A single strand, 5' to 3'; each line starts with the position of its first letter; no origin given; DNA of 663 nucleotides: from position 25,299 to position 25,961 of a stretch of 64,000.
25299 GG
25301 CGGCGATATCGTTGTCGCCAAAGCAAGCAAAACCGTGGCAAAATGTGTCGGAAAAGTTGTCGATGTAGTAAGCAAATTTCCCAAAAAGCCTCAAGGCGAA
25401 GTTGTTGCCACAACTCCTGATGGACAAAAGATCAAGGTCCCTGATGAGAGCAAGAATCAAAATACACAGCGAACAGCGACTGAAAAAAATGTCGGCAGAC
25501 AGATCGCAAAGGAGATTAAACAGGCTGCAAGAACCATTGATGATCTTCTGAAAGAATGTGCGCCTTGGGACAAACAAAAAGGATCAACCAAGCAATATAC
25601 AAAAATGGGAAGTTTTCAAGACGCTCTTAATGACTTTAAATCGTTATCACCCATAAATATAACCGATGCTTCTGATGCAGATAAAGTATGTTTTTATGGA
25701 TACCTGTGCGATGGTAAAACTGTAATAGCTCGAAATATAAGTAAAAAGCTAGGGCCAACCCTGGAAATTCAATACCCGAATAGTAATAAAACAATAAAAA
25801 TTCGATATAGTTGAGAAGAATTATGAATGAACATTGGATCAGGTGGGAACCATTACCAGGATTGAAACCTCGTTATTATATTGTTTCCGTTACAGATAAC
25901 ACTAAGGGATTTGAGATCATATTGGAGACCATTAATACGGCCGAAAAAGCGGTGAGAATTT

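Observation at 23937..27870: Candidate polymorphic toxin plus immunity-gene array inserted between housekeeping genes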

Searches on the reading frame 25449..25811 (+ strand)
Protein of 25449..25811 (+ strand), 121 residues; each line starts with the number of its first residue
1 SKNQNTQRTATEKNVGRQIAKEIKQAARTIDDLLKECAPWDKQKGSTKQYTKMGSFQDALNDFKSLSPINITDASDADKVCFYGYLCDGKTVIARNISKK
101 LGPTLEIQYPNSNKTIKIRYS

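Call 12: search_protein_families(library=pfam, proteins=[window:25473-25811:+], max_evalue=10)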
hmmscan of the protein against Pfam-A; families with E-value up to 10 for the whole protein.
seq(113 aa): 1 family
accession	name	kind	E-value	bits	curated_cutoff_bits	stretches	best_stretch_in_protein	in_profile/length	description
PF02367.23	TsaE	-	0.019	15.3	26.6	1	66-100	18-52/128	Threonylcarbamoyl adenosine biosynthesis protein TsaE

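Call 41: search_protein_representatives(protein=window:25449-25811:+)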
Query: 121 residues. Proteins with E-value up to 0.001 (for the whole library): 420; up to 1e-10: 31; up to 1e-30: 1. The best 150 are listed.
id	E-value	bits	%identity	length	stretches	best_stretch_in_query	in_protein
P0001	3.1e-73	259.4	100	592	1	1-121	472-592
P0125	8.3e-17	77.7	49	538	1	24-120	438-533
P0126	1.5e-14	70.4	46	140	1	25-120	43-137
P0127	1.7e-14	70.2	43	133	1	19-120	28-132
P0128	3.3e-14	69.3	49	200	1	25-120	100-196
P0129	4.1e-14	69.0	46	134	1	16-120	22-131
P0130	9.1e-14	67.9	47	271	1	26-121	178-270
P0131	2.0e-13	66.8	35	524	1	2-120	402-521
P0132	2.2e-13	66.7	45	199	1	24-120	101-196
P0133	3.2e-13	66.1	48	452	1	26-120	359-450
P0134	4.3e-13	65.7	44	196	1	25-121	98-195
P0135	1.3e-12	64.2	47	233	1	21-120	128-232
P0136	2.6e-12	63.2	44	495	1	24-120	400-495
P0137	2.7e-12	63.1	45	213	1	27-120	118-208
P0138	5.1e-12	62.3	43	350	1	22-120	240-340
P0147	4.9e-11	59.1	47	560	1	25-120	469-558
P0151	6.8e-11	58.6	50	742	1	23-120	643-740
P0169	3.9e-10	56.2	46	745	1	25-120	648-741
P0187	1.9e-09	54.0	40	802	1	14-120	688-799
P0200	6.1e-09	52.4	42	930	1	14-120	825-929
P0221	1.8e-08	50.9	39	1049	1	29-116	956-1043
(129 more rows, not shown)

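Call 42: search_protein_families(library=pfam, proteins=[P0125, P0131, P0133, P0136, P0147, P0151, P0169, P0187, P0200, P0221], max_evalue=0.001)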
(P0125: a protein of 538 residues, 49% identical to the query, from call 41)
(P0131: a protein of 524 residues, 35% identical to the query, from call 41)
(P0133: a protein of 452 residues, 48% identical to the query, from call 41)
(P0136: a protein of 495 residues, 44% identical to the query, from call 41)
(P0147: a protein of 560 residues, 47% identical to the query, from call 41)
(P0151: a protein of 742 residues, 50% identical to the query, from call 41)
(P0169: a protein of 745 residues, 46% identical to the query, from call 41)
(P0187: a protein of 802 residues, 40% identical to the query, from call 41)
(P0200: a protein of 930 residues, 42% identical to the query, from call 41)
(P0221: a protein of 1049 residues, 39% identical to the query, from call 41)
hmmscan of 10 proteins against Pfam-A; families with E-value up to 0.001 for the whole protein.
P0125 (538 aa): 0 families

P0131 (524 aa): 1 family
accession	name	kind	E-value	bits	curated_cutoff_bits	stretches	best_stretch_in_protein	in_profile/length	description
PF07591.16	PT-HINT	-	3.4e-08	34.3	27.7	1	195-319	2-136/137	Pretoxin HINT domain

P0133 (452 aa): 1 family
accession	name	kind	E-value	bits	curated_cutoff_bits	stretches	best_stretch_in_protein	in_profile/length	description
PF05593.20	RHS_repeat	-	2.5e-19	69.6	22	3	42-82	1-38/38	RHS Repeat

P0136 (495 aa): 0 families

P0147 (560 aa): 1 family
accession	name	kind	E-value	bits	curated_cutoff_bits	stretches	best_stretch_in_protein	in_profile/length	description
PF05593.20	RHS_repeat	-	8e-18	64.8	22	0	158-193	1-37/38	RHS Repeat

P0151 (742 aa): 0 families

P0169 (745 aa): 0 families

P0187 (802 aa): 0 families

P0200 (930 aa): 0 families

P0221 (1049 aa): 0 families

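Call 46: search_solved_structures(query=A3, max_evalue=10, show_alignments=2)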
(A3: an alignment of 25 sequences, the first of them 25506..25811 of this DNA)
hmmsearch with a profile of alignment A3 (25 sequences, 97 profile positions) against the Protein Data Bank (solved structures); distinct sequences matched with E-value up to 10: 43.
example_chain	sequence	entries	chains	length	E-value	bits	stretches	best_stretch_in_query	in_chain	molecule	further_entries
6een_D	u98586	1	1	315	4.2e-10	43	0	26-61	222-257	Designer Pentatricopeptide Protein dPPR10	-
6een_C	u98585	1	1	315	2.2e-09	40.6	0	26-49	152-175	Designer Pentatricopeptide Protein dPPR10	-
6een_B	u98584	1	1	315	1.9e-08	37.7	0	26-59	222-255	Designer Pentatricopeptide Protein dPPR10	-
6een_A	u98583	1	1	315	1.9e-08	37.6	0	26-50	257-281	Designer Pentatricopeptide Protein dPPR10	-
5i9g_C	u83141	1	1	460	7.2e-08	35.8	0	27-55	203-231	pentatricopeptide repeat protein dPPR-U8C2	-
5i9d_A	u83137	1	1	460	1e-07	35.3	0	27-54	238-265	pentatricopeptide repeat protein dPPR-U8A2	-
5i9f_A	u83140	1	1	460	1.2e-07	35.1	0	26-59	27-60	pentatricopeptide repeat protein dPPR-U10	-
5i9h_A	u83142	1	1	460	1.6e-07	34.6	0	26-59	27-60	pentatricopeptide repeat protein dPPR-U8G2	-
9kfx_A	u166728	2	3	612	3.4e-07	33.6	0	24-68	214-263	Synthetic PPR-DYW protein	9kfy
5orq_A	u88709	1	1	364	1.8e-06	31.3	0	27-52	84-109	cPPR-Telo1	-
5orm_A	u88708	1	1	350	4.6e-06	30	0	27-52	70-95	cPPR-Telo1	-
4wsl_A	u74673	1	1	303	7.1e-06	29.4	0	27-59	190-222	Pentatricopeptide repeat protein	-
4wn4_A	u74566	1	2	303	1.5e-05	28.4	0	27-51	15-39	Pentatricopeptide repeat protein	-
4pjr_A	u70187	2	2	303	2.1e-05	27.9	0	27-59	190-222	Pentatricopeptide repeat protein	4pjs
4pjq_A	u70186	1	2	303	4.4e-05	26.8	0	27-48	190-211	Pentatricopeptide repeat protein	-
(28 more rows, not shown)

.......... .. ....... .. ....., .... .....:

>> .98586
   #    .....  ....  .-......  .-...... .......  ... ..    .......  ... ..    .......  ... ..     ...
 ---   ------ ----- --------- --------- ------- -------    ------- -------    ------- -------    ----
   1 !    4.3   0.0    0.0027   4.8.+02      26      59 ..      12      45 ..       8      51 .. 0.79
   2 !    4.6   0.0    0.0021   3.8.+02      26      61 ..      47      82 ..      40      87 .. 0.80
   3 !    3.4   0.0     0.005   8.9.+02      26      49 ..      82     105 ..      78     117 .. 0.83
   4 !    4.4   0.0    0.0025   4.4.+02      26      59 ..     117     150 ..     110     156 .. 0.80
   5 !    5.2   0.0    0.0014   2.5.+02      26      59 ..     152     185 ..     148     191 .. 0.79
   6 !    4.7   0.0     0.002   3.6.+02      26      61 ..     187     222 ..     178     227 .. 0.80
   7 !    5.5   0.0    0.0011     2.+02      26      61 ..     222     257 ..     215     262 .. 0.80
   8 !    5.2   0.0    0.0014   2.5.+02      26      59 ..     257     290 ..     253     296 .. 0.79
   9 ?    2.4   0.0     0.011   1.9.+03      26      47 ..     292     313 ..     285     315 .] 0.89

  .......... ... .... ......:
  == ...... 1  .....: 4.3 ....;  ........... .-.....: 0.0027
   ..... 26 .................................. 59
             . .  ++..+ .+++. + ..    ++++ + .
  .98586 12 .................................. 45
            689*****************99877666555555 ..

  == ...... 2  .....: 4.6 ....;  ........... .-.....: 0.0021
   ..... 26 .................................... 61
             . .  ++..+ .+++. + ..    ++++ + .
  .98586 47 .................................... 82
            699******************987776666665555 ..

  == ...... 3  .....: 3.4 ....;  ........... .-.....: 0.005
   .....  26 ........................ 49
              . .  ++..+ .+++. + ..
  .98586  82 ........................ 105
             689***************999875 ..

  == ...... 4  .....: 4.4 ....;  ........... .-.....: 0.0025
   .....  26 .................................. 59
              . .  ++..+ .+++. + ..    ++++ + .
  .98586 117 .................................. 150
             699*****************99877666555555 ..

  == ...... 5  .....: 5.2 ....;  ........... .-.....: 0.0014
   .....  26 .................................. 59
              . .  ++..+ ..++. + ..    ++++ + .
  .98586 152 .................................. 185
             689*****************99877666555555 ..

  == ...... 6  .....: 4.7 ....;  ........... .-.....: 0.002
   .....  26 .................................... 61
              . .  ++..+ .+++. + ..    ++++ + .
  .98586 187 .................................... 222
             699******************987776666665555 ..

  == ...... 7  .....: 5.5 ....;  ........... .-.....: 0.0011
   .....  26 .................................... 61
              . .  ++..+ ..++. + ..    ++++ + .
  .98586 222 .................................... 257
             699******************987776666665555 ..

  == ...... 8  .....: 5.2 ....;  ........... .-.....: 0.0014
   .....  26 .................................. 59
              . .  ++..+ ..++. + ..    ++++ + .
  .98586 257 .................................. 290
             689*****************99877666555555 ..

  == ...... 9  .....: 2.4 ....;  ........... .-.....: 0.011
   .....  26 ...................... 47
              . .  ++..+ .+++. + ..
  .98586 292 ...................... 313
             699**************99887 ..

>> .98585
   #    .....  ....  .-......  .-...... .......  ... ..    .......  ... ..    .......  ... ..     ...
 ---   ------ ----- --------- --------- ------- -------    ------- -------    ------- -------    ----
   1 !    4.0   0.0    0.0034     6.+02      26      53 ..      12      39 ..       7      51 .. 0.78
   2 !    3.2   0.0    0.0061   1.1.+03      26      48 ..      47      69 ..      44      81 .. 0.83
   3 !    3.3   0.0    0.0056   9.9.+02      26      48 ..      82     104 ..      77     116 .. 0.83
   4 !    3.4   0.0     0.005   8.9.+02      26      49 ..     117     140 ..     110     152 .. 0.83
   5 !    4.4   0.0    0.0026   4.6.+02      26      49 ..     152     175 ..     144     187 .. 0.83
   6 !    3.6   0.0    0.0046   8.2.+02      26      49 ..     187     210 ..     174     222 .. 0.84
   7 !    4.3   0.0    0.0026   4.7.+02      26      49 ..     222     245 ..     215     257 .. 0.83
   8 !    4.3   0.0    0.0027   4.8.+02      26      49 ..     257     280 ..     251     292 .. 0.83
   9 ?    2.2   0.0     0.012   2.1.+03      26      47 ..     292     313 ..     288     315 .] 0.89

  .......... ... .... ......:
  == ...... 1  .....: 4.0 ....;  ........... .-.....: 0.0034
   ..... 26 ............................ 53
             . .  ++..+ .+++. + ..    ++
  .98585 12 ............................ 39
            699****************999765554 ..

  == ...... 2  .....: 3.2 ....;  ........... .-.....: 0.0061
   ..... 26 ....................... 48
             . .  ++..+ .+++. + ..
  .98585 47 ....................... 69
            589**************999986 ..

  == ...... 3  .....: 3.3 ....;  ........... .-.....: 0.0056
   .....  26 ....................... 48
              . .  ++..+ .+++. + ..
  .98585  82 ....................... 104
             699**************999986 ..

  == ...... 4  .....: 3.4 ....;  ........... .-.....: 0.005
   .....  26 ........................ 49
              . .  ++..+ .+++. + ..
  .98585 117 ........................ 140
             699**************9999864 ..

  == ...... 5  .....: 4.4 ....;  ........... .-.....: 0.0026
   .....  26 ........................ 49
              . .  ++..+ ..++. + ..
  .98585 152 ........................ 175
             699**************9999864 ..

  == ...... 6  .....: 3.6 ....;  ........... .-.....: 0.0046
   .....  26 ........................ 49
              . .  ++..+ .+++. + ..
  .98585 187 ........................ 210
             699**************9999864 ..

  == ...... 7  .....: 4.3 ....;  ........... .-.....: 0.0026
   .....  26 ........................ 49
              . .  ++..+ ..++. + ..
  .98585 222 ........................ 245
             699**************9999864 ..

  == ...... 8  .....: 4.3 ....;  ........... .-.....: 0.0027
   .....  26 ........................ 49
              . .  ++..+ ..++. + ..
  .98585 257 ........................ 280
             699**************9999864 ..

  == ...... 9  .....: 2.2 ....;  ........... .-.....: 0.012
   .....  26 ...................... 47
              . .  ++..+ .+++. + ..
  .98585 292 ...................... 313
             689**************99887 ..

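Call 48: search_protein_families(library=pfam, alignment_id=A3, max_evalue=1)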
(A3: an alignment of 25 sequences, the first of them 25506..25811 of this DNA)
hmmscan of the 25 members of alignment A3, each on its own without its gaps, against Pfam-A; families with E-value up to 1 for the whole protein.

A. member 1, window:25506-25811:+ (102 aa): 1 family
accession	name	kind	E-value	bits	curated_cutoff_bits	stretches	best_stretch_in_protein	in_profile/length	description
PF02367.23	TsaE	-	0.02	15.3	26.6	1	55-89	18-52/128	Threonylcarbamoyl adenosine biosynthesis protein TsaE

B. families by the number of members that match (of 25 scanned): 11 families
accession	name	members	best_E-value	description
PF00515.34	TPR_1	2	0.016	Tetratricopeptide repeat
PF07061.16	Swi5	1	0.0038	Swi5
PF02367.23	TsaE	1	0.02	Threonylcarbamoyl adenosine biosynthesis protein TsaE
PF05132.19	RNA_pol_Rpc4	1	0.03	RNA polymerase III RPC4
PF10872.14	DUF2740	1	0.032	Protein of unknown function (DUF2740)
PF24531.2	ANC1_spectrin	1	0.073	Nuclear anchorage protein 1, spectrin repeat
PF11637.13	UvsW-1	1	0.088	UvsW.1 domain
PF18658.7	zf-C2H2_12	1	0.11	Spin-doc zinc-finger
PF17412.7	VraX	1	0.19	Family of unknown function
PF07719.23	TPR_2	1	0.2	Tetratricopeptide repeat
PF11178.13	DUF2963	1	0.84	Protein of unknown function (DUF2963)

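Call 54: predict_structure(alignment_id=A3)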
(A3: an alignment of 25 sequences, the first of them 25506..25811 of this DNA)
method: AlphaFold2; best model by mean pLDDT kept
length: 102 residues; sequences in the alignment: 25
mean_pLDDT: 90.7   pTM: 0.80
mean pLDDT of the five models: 90.7, 90.3, 89.9, 89.0, 88.8
residues with pLDDT >= 90: 79; 70-90: 13; 50-70: 10; < 50: 0
segments of 3 or more residues with pLDDT < 50: none
pLDDT, mean of each block of 10 residues (from residue 1): 72 95 86 95 96 92 95 90 90 94 92
secondary structure, 60 per line:
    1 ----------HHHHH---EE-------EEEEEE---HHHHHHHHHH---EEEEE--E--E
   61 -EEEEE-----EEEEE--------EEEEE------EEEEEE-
elements in order: H11-15 E28-33 H37-46 E50-54 E62-66 E72-76 E85-89 E96-101

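Call 56: fold_search(model_id=the predicted structure, library=pdb)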
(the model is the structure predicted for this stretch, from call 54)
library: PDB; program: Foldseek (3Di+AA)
matches with E <= 10: 186; with E <= 0.001: 0
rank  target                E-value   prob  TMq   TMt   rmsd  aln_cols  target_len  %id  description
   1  6fb3_A                1.8e-01  0.82  0.52  0.04   4.9       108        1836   21  Teneurin 2 Partial Extracellular Domain (released 2018-03-28)
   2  9g2f_A                3.3e-01  0.44  0.39  0.03   6.6        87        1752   16  Mouse Teneurin2 dimer variant A1B1 (released 2026-01-21)
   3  6l3f                  1.2e+00  0.20  0.37  0.15   5.6       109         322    9  The structure of UTP:RNA uridylyltransferase 1 (URT1) in in Arabidopsis (released 2020-01-29)
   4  5f2v_O                1.2e+00  0.08  0.23  0.15  12.3        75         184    9  Crystal structure of the small alarmone synthethase 1 from Bacillus subtilis bound to AMPCPP (released 2015-12-16)
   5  7xs4_A                1.5e+00  0.13  0.31  0.12   4.7        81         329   10  Crystal structure of URT1 in complex with AAAU RNA (released 2022-09-21)
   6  5f2v_S                1.5e+00  0.08  0.22  0.14  11.9        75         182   11  Crystal structure of the small alarmone synthethase 1 from Bacillus subtilis bound to AMPCPP (released 2015-12-16)
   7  9azz_A                1.6e+00  0.25  0.35  0.23   8.0        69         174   17  Crystal structure of outer membrane lipoprotein carrier protein (LolA) from Ehrlichia ruminantium (released 2024-03-20)
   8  3h39_B                1.7e+00  0.14  0.30  0.10   4.9        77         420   10  The complex structure of CCA-adding enzyme with ATP (released 2009-10-13)
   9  5umx_A                1.7e+00  0.10  0.27  0.24   6.5        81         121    9  Crystal structure of TnmS3 in complex with riboflavin (released 2018-07-04)
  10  5umq_B                2.0e+00  0.14  0.31  0.26   5.7        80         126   11  Crystal structure of TnmS1, an antibiotic binding protein from Streptomyces sp. CB03234 (released 2018-07-04)
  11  9sob_W                2.0e+00  0.12  0.24  0.04  14.6        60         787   10  Structural Model of the Nuclear Pore Complex in Arabidopsis thaliana (released 2025-11-05)
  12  3iuz                  2.0e+00  0.04  0.23  0.10  15.8        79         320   10  Crystal structure of Putative glyoxalase superfamily protein (YP_299723.1) from RALSTONIA EUTROPHA JMP134 at 1.90 A reso (released 2009-09-08)
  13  2m7o_MODEL_1_A        2.1e+00  0.14  0.33  0.44  10.7        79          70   10  NMR Structure of the protein NP_346341.1 from Streptococcus pneumoniae (released 2013-05-15)
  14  3kcg_I                2.1e+00  0.06  0.24  0.07  11.5        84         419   13  Crystal structure of the antithrombin-factor IXa-pentasaccharide complex (released 2010-02-02)
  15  2c1i                  2.1e+00  0.03  0.17  0.07  13.7       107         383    6  Structure of Streptococcus pneumoniae peptidoglycan deacetylase (SpPgdA) D 275 N Mutant. (released 2005-09-20)
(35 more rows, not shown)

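Call 62: find_related_loci(query=A4, collection=metagenome_contigs, flank=4000)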
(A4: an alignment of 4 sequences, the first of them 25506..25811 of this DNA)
Query A4 (102 aa) in metagenome_contigs; peptide patterns used: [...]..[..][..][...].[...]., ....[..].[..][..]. (x = any residue, [..] = any of these).
194 stretches matched a pattern; 7 encode a relative of the query (tblastn E <= 1e-3); 7 distinct loci.
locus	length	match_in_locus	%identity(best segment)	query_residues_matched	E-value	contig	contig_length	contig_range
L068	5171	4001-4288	52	1-101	6e-26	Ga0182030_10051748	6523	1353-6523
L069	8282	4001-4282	45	9-102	7e-21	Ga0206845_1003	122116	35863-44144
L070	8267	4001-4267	43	11-101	3e-17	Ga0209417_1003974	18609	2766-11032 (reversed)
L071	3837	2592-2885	39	5-102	3e-14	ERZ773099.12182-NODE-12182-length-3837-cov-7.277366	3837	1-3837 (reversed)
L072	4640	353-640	36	5-102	2e-13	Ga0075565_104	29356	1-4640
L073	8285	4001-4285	36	5-101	3e-13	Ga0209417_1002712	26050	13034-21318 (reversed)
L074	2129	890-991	56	70-102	3e-5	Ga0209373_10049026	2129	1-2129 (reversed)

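Call 71: search_protein_families(library=pfam, proteins=[L068:4311-4742:+, L069:4293-4739:+, L070:4294-4722:+, L071:2917-3327:+, L072:662-1063:+], max_evalue=0.1)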
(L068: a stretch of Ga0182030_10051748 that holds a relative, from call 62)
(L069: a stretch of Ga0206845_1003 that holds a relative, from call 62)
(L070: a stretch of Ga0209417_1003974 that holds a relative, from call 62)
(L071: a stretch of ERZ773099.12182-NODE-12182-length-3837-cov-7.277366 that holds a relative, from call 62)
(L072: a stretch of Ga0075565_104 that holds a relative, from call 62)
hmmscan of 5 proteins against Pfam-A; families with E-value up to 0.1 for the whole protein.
L068:4311-4742:+ (144 aa): 0 families

L069:4293-4739:+ (149 aa): 0 families

L070:4294-4722:+ (143 aa): 2 families
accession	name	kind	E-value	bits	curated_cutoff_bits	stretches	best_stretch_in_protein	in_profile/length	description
PF07401.17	Lenti_VIF_2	-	0.024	14.5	22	1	46-76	59-89/198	Bovine Lentivirus VIF protein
PF02342.23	TerD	-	0.078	12.9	25.3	1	31-91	4-63/187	TerD domain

L071:2917-3327:+ (137 aa): 0 families

L072:662-1063:+ (134 aa): 2 families
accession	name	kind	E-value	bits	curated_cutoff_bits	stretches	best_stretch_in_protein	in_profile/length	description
PF04786.17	Baculo_DNA_bind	-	0.022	14.6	25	1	21-97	44-118/248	ssDNA binding protein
PF07081.18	DUF1349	-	0.038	14.1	32.4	1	39-85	11-57/179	Protein of unknown function (DUF1349)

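Call 76: search_dna_similar(query=window:25506-25811:+, collection=plasmids, mode=protein, max_evalue=0.001, max_rows=15)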
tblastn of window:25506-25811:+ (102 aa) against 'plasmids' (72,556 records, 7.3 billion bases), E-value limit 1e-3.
Records with a match: 3; places in all: 3; records where one place covers at least 80% of the query: 3.
Best place of each record, by identity: <60% 3.
By first word of the organism name: Neisseria 2; Duffyella 1.
By predicted mobility (MOB-suite, as given by PLSDB): non-mobilizable 3.
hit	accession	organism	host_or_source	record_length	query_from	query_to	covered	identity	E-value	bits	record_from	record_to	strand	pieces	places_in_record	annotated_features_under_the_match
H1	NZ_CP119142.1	Neisseria gonorrhoeae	Homo sapiens,whole organism,synovial ...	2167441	11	101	89%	42.9%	2e-10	62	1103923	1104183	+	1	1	none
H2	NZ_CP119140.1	Neisseria gonorrhoeae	Homo sapiens,whole organism,blood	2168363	11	101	89%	42.9%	2e-10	62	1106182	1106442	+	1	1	none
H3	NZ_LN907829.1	Duffyella gerundensis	-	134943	10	101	90%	34.8%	1e-5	49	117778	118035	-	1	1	hemagglutinin repeat-containing protein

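Call 77: get_annotated_region(hit=H1, flank=4000)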
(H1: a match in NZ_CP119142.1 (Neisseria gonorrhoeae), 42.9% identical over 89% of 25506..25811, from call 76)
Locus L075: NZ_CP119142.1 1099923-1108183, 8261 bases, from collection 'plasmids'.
description: Neisseria gonorrhoeae strain 2022NG-0032 plasmid p2022NG-0032_1, complete sequence
organism: Neisseria gonorrhoeae (NCBI taxid 485)
taxonomy: Bacteria; Pseudomonadota; Betaproteobacteria; Neisseriales; Neisseriaceae; Neisseria; Neisseria gonorrhoeae
host: -; source: Homo sapiens,whole organism,synovial fluid; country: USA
typing (MOB-suite, as given by PLSDB): non-mobilizable
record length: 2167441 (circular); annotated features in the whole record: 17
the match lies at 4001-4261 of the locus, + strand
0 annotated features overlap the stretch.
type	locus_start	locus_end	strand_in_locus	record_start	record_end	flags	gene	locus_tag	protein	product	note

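Call 78: get_annotated_region(hit=H3, flank=3000)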
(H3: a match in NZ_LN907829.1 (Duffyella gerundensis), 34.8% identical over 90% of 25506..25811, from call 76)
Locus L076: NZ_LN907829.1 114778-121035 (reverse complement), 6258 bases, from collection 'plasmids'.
description: Duffyella gerundensis isolate E_g_EM595 plasmid pEM02, complete sequence
organism: Duffyella gerundensis (NCBI taxid 1619313)
taxonomy: Bacteria; Pseudomonadota; Gammaproteobacteria; Enterobacterales; Erwiniaceae; Duffyella; Duffyella gerundensis
host: -; source: -; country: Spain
typing (MOB-suite, as given by PLSDB): non-mobilizable; replicon rep_cluster_1138; mating-pair formation MPF_G
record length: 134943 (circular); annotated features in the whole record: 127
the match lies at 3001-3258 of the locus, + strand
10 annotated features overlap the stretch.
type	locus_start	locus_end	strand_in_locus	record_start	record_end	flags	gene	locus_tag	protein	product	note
CDS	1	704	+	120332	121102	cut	-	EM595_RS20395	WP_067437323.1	TIGR03747 family integrating conjugative element membrane protein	GO:0008150 - biological_process [Evidence IEA]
CDS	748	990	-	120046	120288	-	-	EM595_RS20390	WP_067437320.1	DNA polymerase III subunit theta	-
CDS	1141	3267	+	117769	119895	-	-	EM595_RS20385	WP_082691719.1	hemagglutinin repeat-containing protein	-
CDS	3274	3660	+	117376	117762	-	-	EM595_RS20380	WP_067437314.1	hypothetical protein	-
CDS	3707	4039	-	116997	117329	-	-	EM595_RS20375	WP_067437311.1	SymE family type I addiction module toxin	GO:0016070 - RNA metabolic process [Evidence IEA]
CDS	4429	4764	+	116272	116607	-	-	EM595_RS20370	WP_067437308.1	RAQPRD family integrative conjugative element protein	-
CDS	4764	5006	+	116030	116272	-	-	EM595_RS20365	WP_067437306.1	TIGR03758 family integrating conjugative element protein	GO:0008150 - biological_process [Evidence IEA]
CDS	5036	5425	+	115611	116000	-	-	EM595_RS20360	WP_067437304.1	TIGR03745 family integrating conjugative element membrane protein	GO:0008150 - biological_process [Evidence IEA]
CDS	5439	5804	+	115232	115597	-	-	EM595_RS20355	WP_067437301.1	TIGR03750 family conjugal transfer protein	-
CDS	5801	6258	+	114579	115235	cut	-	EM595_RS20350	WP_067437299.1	PFL_4703 family integrating conjugative element protein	GO:0008150 - biological_process [Evidence IEA]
